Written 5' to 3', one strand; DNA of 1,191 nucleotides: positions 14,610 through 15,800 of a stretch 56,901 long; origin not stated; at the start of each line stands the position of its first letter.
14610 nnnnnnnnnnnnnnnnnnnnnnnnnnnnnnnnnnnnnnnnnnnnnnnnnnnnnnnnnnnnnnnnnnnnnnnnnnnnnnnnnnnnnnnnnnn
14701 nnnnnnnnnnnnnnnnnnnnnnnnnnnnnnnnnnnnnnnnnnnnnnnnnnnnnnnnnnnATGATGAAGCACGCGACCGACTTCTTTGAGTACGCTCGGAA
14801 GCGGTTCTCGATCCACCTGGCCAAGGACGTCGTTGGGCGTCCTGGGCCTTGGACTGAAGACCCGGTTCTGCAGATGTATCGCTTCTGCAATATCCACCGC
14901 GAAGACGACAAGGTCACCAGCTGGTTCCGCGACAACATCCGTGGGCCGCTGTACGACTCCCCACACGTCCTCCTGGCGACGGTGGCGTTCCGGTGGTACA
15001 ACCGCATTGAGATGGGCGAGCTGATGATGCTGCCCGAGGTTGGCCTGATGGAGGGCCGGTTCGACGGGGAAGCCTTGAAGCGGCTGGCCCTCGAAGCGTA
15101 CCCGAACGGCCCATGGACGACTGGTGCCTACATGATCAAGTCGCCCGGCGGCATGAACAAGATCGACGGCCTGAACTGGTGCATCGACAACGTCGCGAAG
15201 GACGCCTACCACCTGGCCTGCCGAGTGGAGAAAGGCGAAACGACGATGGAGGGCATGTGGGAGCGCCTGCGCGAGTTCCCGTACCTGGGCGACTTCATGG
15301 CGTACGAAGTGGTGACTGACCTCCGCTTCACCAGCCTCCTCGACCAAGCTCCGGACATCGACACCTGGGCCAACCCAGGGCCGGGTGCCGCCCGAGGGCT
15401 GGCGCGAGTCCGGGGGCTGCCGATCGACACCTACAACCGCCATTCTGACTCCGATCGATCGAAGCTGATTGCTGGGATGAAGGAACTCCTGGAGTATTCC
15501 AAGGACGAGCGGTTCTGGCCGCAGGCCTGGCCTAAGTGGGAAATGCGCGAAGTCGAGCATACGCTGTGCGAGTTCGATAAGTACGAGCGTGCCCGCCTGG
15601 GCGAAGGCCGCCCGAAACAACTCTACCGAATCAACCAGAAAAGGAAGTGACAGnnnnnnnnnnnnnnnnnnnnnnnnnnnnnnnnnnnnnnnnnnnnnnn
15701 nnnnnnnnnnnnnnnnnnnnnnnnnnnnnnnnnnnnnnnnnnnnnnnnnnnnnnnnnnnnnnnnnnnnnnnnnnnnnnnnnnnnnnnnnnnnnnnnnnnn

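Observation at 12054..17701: Tightly coupled operon that looks like a thymidine hypermodification pathway ending in an N-acetylated aminomethyl-type side chain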

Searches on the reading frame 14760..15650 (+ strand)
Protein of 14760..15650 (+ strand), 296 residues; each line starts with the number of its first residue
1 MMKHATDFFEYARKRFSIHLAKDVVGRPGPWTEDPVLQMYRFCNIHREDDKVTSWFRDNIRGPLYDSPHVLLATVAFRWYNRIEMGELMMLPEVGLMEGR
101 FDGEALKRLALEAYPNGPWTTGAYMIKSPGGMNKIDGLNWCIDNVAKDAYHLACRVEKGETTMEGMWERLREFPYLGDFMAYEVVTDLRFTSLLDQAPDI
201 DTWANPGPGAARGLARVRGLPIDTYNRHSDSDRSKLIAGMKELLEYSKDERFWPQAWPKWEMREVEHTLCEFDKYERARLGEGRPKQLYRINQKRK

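Call 4: search_protein_families(library=pfam, proteins=[window:14760-15650:+], max_evalue=0.01)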
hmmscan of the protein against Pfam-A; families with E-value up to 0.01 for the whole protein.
window:14760-15650:+ (296 aa): 1 family
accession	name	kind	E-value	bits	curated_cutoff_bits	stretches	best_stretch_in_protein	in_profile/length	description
PF18723.6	HMUDK_hel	-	1.3e-39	136.7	25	1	5-281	4-277/281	5-hmdU DNA kinase, helical domain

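Call 5: search_protein_families(library=phrogs, proteins=[window:14760-15650:+], max_evalue=0.001)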
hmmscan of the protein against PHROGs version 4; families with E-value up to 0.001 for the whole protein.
window:14760-15650:+ (296 aa): 1 family
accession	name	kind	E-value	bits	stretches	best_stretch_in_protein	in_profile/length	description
phrog_2396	-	unknown function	4.9e-82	277.2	1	1-294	3-322/331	-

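Call 26: search_solved_structures(query=window:14760-15650:+, max_evalue=1)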
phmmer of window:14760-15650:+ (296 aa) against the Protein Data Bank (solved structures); distinct sequences matched with E-value up to 1: 0.

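Call 36: find_homologous_proteins(query=window:14760-15650:+, max_evalue=0.00001)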
Query window:14760-15650:+ (296 aa): 3409 proteins with E <= 0.00001 among 4981 candidates; the best 120 are listed.
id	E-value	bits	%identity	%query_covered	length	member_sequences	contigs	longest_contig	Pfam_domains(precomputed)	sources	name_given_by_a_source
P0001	1.1e-201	687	98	100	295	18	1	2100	PF18723.7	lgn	-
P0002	5.0e-181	619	89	98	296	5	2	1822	PF18723.7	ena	-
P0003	6.6e-180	615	87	100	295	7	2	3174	PF18723.7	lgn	-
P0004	5.8e-167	573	84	98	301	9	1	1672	PF18723.7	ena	-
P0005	3.0e-157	541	76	99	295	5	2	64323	PF18723.7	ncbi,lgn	-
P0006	4.0e-152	524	75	99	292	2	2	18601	PF18723.7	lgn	-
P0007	3.0e-148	511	73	98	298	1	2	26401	PF18723.7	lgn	-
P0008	3.1e-144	498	70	99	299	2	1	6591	PF18723.7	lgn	-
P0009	7.0e-118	411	64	96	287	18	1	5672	PF18723.7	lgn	-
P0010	2.3e-114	400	62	96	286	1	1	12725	PF18723.7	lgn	-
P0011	2.9e-110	386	56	98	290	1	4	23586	PF18723.7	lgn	-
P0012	6.5e-108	379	57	97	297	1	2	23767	PF18723.7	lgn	-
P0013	1.0e-107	378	57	96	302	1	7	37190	PF18723.7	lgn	-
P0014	8.2e-106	372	57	96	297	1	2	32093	PF18723.7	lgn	-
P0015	1.5e-105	371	57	99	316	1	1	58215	PF18723.7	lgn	-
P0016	6.5e-105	369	54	98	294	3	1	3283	PF18723.7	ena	-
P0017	3.5e-102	360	57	97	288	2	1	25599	PF18723.7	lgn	-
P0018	2.0e-101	357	54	97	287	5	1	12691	PF18723.7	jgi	jgi:hypothetical protein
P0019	1.8e-100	354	57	96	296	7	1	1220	PF18723.7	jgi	-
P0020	3.5e-100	353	56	97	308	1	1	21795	PF18723.7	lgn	-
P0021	1.5e-98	348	55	98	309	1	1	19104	PF18723.7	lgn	-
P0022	3.0e-98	347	55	96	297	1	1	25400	PF18723.7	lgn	-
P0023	2.8e-97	344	53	98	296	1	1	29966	PF18723.7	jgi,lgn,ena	-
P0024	9.2e-97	342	56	96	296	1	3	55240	PF18723.7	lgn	-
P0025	2.4e-96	341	55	96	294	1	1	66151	PF18723.7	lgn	-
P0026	2.5e-96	341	54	97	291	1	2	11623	PF18723.7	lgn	-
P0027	4.5e-96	340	56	96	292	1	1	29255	PF18723.7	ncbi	-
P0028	5.1e-96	340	54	96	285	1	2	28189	PF18723.7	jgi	-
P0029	1.7e-95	338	54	97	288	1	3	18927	PF18723.7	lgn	-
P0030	4.6e-95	337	57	97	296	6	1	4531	PF18723.7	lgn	-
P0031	1.4e-94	335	55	97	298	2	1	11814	PF18723.7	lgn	-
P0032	1.8e-94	335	52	97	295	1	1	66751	PF18723.7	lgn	-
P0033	8.0e-94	332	52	98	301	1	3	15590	PF18723.7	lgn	-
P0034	1.6e-93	331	52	97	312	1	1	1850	PF18723.7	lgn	-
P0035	2.5e-93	331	55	95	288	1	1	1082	PF18723.7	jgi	jgi:hypothetical protein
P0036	6.2e-93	329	52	97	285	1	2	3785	PF18723.7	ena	-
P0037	6.6e-93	329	55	98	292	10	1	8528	PF18723.7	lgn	-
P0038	1.1e-92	329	54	95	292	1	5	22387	PF18723.7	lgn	-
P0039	2.0e-92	328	51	98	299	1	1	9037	PF18723.7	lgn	-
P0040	3.2e-92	327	54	98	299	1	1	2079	PF18723.7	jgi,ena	-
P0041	4.1e-92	327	52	98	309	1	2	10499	PF18723.7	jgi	jgi:hypothetical protein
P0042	8.3e-92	326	57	95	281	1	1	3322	PF18723.7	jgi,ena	jgi:hypothetical protein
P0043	1.2e-91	325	51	98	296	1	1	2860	PF18723.7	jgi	-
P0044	1.5e-91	325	53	96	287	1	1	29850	PF18723.7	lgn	-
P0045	2.2e-91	324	53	96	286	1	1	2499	PF18723.7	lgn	-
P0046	3.7e-91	324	52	98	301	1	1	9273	PF18723.7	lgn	-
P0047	4.3e-91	323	52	95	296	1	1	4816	PF18723.7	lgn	-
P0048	5.3e-91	323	52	99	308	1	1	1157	PF18723.7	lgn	-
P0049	6.8e-91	323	53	98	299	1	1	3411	PF18723.7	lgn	-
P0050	8.0e-91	323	51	98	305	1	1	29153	PF18723.7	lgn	-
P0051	8.9e-91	322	53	99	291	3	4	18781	PF18723.7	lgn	-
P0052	9.4e-91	322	52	96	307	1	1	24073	PF18723.7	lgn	-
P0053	3.4e-90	321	53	98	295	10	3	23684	PF18723.7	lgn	-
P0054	4.5e-90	320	52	98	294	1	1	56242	PF18723.7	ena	-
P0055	4.6e-90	320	53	97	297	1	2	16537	PF18723.7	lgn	-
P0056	7.8e-90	319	52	96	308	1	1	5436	PF18723.7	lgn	-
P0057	7.9e-90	319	53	95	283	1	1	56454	PF18723.7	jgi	jgi:hypothetical protein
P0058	1.3e-89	319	53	96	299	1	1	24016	PF18723.7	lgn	-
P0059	1.4e-89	319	54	98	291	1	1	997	PF18723.7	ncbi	-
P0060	1.4e-89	318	53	98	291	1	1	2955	PF18723.7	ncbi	-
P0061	1.4e-89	318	52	96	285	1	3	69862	PF18723.7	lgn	-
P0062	1.7e-89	318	51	98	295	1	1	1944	PF18723.7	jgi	jgi:hypothetical protein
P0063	2.1e-89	318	52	96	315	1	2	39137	PF18723.7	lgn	-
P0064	2.5e-89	318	54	95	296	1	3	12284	PF18723.7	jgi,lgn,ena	jgi:hypothetical protein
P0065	5.0e-89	317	53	97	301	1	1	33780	PF18723.7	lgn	-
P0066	6.1e-89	316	54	88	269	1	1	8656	PF18723.7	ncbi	-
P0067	8.0e-89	316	51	97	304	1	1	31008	PF18723.7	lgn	-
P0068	1.4e-88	315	51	95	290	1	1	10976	PF18723.7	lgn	-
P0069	1.6e-88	315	52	95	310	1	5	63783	PF18723.7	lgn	-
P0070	1.8e-88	315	51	96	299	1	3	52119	PF18723.7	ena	-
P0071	2.8e-88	314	53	98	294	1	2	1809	PF18723.7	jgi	-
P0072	4.0e-88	314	52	96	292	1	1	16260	PF18723.7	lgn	-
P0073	6.0e-88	313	51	96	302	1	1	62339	PF18723.7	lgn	-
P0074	6.2e-88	313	53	95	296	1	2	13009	PF18723.7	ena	-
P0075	7.2e-88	313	52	95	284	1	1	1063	PF18723.7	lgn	-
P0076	8.0e-88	313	50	96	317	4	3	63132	PF18723.7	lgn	-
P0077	1.4e-87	312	51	95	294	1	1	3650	PF18723.7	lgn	-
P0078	1.8e-87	312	52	97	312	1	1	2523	PF18723.7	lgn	-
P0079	2.1e-87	311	51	97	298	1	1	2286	PF18723.7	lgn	-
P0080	2.2e-87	311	49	98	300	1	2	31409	PF18723.7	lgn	-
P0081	2.2e-87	311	52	95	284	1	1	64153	PF18723.7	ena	-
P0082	2.9e-87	311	52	96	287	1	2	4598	PF18723.7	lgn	-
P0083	3.9e-87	310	52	98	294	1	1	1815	PF18723.7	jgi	-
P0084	5.0e-87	310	51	98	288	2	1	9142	PF18723.7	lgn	-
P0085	5.3e-87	310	50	97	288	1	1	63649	PF18723.7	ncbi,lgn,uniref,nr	ncbi:gp19 [Alphaproteobacteria phage PhiJL001]|uniref:Gp19 n=1 Tax=Alphaproteobacteria phage PhiJL00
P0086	7.7e-87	309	49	97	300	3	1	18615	PF18723.7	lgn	-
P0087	7.7e-87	309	50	97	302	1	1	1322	PF18723.7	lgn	-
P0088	9.1e-87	309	48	97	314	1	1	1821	PF18723.7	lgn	-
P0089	1.2e-86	309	53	97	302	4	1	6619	PF18723.7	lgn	-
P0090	1.4e-86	309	51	95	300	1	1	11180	PF18723.7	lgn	-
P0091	2.2e-86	308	51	97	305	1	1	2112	PF18723.7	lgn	-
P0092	3.8e-86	307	50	99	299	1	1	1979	PF18723.7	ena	-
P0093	4.6e-86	307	50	97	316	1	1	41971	PF18723.7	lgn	-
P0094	4.6e-86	307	52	97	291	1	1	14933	PF18723.7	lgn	-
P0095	6.9e-86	306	48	98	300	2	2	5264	PF18723.7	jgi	-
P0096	3.1e-85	304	51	97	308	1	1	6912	PF18723.7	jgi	jgi:hypothetical protein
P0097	3.5e-85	304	48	98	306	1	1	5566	PF18723.7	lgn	-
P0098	3.9e-85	304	51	96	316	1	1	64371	PF18723.7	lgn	-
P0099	5.9e-85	303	51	98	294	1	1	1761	PF18723.7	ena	-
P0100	8.3e-85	303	54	91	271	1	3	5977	PF18723.7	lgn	-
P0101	8.7e-85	303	48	98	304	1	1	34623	PF18723.7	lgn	-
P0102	8.8e-85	303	51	95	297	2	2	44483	PF18723.7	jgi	jgi:hypothetical protein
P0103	9.1e-85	303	52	95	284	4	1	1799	PF18723.7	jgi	jgi:hypothetical protein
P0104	9.7e-85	303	52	96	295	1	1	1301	PF18723.7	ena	-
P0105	1.1e-84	302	49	95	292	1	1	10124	PF18723.7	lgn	-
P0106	3.6e-84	301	52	91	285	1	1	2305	PF18723.7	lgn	-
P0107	3.9e-84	301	51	98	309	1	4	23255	PF18723.7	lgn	-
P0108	4.4e-84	300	52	95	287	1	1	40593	PF18723.7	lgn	-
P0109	4.5e-84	300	52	95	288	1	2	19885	PF18723.7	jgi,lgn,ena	jgi:hypothetical protein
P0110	4.8e-84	300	50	96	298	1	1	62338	PF18723.7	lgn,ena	-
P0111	7.3e-84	300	49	97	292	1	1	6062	PF18723.7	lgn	-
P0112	1.0e-83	299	49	97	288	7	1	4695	PF18723.7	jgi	jgi:hypothetical protein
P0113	1.1e-83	299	52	96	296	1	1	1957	PF18723.7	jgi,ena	-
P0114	1.3e-83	299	50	94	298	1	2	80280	PF18723.7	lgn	-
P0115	2.2e-83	298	50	96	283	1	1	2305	PF18723.7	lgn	-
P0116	2.5e-83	298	50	98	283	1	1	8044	PF18723.7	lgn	-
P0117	2.6e-83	298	52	95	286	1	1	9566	PF18723.7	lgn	-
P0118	2.7e-83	298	51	89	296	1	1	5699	PF18723.7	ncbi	-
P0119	3.2e-83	298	51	97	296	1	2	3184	PF18723.7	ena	-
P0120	3.3e-83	298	51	95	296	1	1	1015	PF18723.7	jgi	jgi:hypothetical protein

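Call 42: predict_structure(alignment_id=A1)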
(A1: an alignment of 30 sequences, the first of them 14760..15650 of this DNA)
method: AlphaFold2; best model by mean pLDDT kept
length: 296 residues; sequences in the alignment: 30
mean_pLDDT: 94.0   pTM: 0.90
mean pLDDT of the five models: 94.0, 94.0, 93.1, 92.0, 91.8
residues with pLDDT >= 90: 260; 70-90: 26; 50-70: 8; < 50: 2
segments of 3 or more residues with pLDDT < 50: none
pLDDT, mean of each block of 10 residues (from residue 1): 95 97 93 95 94 97 98 96 97 97 98 92 72 92 96 95 98 93 97 98 96 98 93 97 98 98 98 97 87 53
secondary structure, 60 per line:
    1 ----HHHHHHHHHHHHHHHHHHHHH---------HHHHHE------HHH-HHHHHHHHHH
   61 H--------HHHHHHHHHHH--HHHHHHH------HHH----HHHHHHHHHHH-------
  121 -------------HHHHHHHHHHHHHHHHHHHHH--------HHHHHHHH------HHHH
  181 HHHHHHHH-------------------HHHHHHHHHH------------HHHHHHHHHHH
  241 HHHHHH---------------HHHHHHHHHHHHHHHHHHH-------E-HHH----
elements in order: H5-25 H35-39 H51-61 H70-80 H83-89 H103-113 H134-154 H163-170 H177-188 H208-217 H230-246 H262-280

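Call 45: fold_search(model_id=the predicted structure, library=pdb)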
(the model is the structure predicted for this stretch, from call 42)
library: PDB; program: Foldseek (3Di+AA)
matches with E <= 10: 154; with E <= 0.001: 0
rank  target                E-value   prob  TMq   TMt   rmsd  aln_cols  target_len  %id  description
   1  8z2n_CA00             1.4e-01  0.98  0.49  0.49   7.4       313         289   13  Crystal structure of 5-phosphomethyl-2'-deoxyuridine (5-PmdU) glycinyltransferase gp46/PUGT from Pseudomonads phage (released 2024-10-02)
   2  8z2m                  2.6e-01  0.80  0.39  0.40  10.6       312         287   12  Crystal structure of 5-phosphomethyl-2'-deoxyuridine (5-PmdU) glycinyltransferase gp46/PUGT from Pseudomonads phage PaMx (released 2024-10-02)
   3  3n0u_C                4.1e-01  0.87  0.40  0.52   6.6       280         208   12  Crystal structure of Tm1821, the 8-oxoguanine DNA glycosylase of Thermotoga maritima (released 2011-04-06)
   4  8vx4_A                9.7e-01  0.23  0.27  0.26  14.1       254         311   11  Human OGG1 bound to a 35-bp DNA with an 8-oxoG in the middle (released 2024-10-09)
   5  3f10                  1.1e+00  0.47  0.32  0.33   7.3       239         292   12  Crystal structure of Clostridium Acetobutylicum 8-oxoguanine DNA glycosylase in complex with 8-oxoguanosine (released 2009-04-07)
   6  5guc_A                1.1e+00  0.08  0.18  0.19  16.7       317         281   12  Crystal structure of CotB2 (apo form) from Streptomyces melanosporofaciens (released 2017-06-07)
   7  3ih7_A                1.3e+00  0.35  0.33  0.31  10.0       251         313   13  Crystal structure of catalytically active human 8-oxoguanine glycosylase distally crosslinked to guanine-containing DN (released 2010-11-03)
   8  8zou_N1               1.3e+00  0.03  0.13  0.13  21.2       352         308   10  Respirasome open state 2 in presence of metformin (SC-MetO2) (released 2025-11-19)
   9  1n3c_A                1.5e+00  0.54  0.28  0.27   5.6       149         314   12  Structural and biochemical exploration of a critical amino acid in human 8-oxoguanine glycosylase (released 2003-03-04)
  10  7r47_H                1.5e+00  0.03  0.14  0.14  20.7       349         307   11  Bovine complex I in the presence of IM1761092, deactive class iii (Composite map) (released 2023-02-08)
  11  8bvx_C                1.5e+00  0.60  0.27  0.27   5.3       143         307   12  Structure of the mouse 8-oxoguanine DNA Glycosylase mOGG1 in complex with ligand TH13264 (released 2024-05-15)
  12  2nol_A                1.5e+00  0.57  0.28  0.27   5.6       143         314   12  Structure of catalytically inactive human 8-oxoguanine glycosylase distal crosslink to oxoG DNA (released 2006-11-21)
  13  2noe_A                1.5e+00  0.25  0.31  0.30  10.9       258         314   13  Structure of catalytically inactive G42A human 8-oxoguanine glycosylase complexed to 8-oxoguanine DNA (released 2006-11-21)
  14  7r4c_H                1.5e+00  0.03  0.14  0.14  20.7       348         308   11  Bovine complex I in the presence of IM1761092, deactive class v (Composite map) (released 2023-02-08)
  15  3ktu_A                1.6e+00  0.51  0.28  0.26   5.7       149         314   13  Structure of human 8-oxoGuanine Glycosylase 1 bound to fluorninated oxoG-containing DNA (released 2010-07-14)
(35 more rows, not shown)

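Call 47: search_protein_families(library=ncbifam, proteins=[window:14760-15650:+], max_evalue=0.001)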
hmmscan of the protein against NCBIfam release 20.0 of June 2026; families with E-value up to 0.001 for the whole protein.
window:14760-15650:+ (296 aa): 0 families

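Call 49: search_dna_similar(query=window:14760-15650:+, collection=phages, mode=protein, max_rows=60, rows=spread)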
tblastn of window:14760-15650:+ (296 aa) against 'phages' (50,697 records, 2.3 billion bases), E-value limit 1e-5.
Records with a match: 381; places in all: 383; records where one place covers at least 80% of the query: 94.
Best place of each record, by identity: >=99% 4; 95-99% 5; 90-95% 1; 80-90% 3; 60-80% 3; <60% 365.
By first word of the organism name: Salmonella 153; Pseudomonas 70; Vibrio 55; Escherichia 26; Dickeya 21; Bordetella 9; Serratia 7; Bacillus 6; Erwinia 4; Rhizobium 3; and 15 more.
By host as written in the record: - 82; Pseudomonas aeruginosa 26; Pseudomonas aeruginosa PAO1 23; Salmonella enterica 21; Salmonella enterica subsp. enterica serovar Enteritidis PT1 21; Salmonella enterica subsp. enterica serovar Typhimurium 14; Escherichia coli O157:H7 11; Dickeya solani 11; and 88 more.
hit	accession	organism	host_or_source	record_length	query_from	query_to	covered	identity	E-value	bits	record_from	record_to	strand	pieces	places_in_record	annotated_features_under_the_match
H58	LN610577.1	Pseudomonas phage vB_PaeS_PAO1_Ab18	Pseudomonas aeruginosa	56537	1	296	100%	99.7%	0e+0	617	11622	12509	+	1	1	ORF13: hypothetical protein | ORF12: hypothetical protein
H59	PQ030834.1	Pseudomonas phage phiW8-1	Pseudomonas aeruginosa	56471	1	296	100%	99.0%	0e+0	611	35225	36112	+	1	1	record has no annotation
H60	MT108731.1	Pseudomonas phage Epa43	Pseudomonas sp.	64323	4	294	98%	76.3%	2e-152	476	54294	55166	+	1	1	none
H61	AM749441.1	Pseudomonas virus Yua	Pseudomonas aeruginosa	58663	1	289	98%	37.4%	3e-41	157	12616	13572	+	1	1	gp14: hypothetical protein | gp13: hypothetical protein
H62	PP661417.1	Pseudomonas phage Bella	Pseudomonas aeruginosa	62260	1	289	98%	36.8%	2e-39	152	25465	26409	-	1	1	hypothetical protein (x2)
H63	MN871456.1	Pseudomonas phage Pa-C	Pseudomonas aeruginosa PAO1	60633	6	289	96%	37.1%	1e-40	155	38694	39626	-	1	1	record has no annotation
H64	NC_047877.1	Bordetella phage CN2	Bordetella bronchiseptica ATCC 10580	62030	1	289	98%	35.8%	3e-43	163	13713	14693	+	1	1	hypothetical protein | terminase small subunit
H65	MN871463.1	Pseudomonas phage Pa-L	Pseudomonas aeruginosa PAO1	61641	6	289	96%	35.8%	2e-39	152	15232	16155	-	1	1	record has no annotation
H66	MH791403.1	Pseudomonas phage PaTs-2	Pseudomonas aeruginosa PAO1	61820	6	289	96%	35.8%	7e-39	150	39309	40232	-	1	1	hypothetical protein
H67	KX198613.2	Pseudomonas phage AN14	Pseudomonas aeruginosa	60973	6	289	96%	35.5%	4e-39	151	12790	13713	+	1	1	alpha-glutamyl/putrescinyl thymine pyrophosphorylase clade 1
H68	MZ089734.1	Pseudomonas phage PSA20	wastewater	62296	6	289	96%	35.5%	7e-39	150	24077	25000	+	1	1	hypothetical protein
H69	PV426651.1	Pseudomonas phage vB_Pa-PAC9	Pseudomonas aeruginosa PAO1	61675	6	289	96%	35.5%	1e-38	150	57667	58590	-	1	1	5-hmdU DNA kinase helical domain-containing protein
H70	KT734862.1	Pseudomonas phage PAE1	Pseudomonas aeruginosa strain PAO9505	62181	6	289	96%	34.9%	1e-39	153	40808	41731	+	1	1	hypothetical protein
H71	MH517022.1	Acinetobacter phage SH-Ab 15599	Acinetobacter baumannii 15599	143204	30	294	90%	32.1%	6e-33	133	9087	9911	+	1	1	hypothetical protein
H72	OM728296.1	Bacillus phage vB_BsuM-Goe26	Bacillus subtilis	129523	8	275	91%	27.6%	7e-13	74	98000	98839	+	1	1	hypothetical protein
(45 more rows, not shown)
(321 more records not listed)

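Call 70: get_annotated_region(hit=H67, flank=5000)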
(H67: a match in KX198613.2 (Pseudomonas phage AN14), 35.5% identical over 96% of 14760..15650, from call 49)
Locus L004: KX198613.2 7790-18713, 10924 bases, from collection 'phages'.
description: Pseudomonas phage AN14, complete genome.
organism: Pseudomonas phage AN14 (NCBI taxid 1868597)
taxonomy: Viruses; Duplodnaviria; Heunggongvirae; Uroviricota; Caudoviricetes; Mesyanzhinovviridae; Rabinowitzvirinae; Yuavirus; Pseudomonas virus M6
host: Pseudomonas aeruginosa; source: -; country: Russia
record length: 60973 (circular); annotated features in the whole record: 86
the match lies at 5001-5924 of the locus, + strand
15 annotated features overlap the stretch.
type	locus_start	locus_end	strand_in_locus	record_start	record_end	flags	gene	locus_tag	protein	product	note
CDS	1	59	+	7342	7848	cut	-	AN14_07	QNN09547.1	uracil-DNA glycosylase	-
CDS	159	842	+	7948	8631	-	-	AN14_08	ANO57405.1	helix-turn-helix domain containing protein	-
CDS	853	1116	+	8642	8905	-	-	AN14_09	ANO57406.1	hypothetical protein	-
CDS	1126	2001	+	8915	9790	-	-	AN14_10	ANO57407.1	alpha-glutamyl/putrescinyl thymine pyrophosphorylase clade 3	-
CDS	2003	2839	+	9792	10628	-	-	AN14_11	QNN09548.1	1-aminocyclopropane-1-carboxylate deaminase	-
CDS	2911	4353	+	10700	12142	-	-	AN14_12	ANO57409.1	radical SAM protein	-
CDS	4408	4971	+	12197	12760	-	-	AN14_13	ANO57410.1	thymidylate kinase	-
CDS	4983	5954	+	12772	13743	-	-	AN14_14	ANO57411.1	alpha-glutamyl/putrescinyl thymine pyrophosphorylase clade 1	-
CDS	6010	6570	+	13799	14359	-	-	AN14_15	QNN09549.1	hypothetical protein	-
CDS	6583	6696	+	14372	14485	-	-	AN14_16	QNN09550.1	hypothetical protein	-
CDS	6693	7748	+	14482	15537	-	-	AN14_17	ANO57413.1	thymidylate synthase/dCMP hydroxymethylase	-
CDS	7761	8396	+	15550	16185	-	-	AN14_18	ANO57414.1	putative phosphohydrolase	-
CDS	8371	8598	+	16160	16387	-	-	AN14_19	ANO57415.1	hypothetical protein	-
CDS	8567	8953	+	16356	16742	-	-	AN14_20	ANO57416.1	hypothetical protein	-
CDS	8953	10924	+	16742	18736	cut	-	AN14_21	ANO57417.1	DNA polymerase A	-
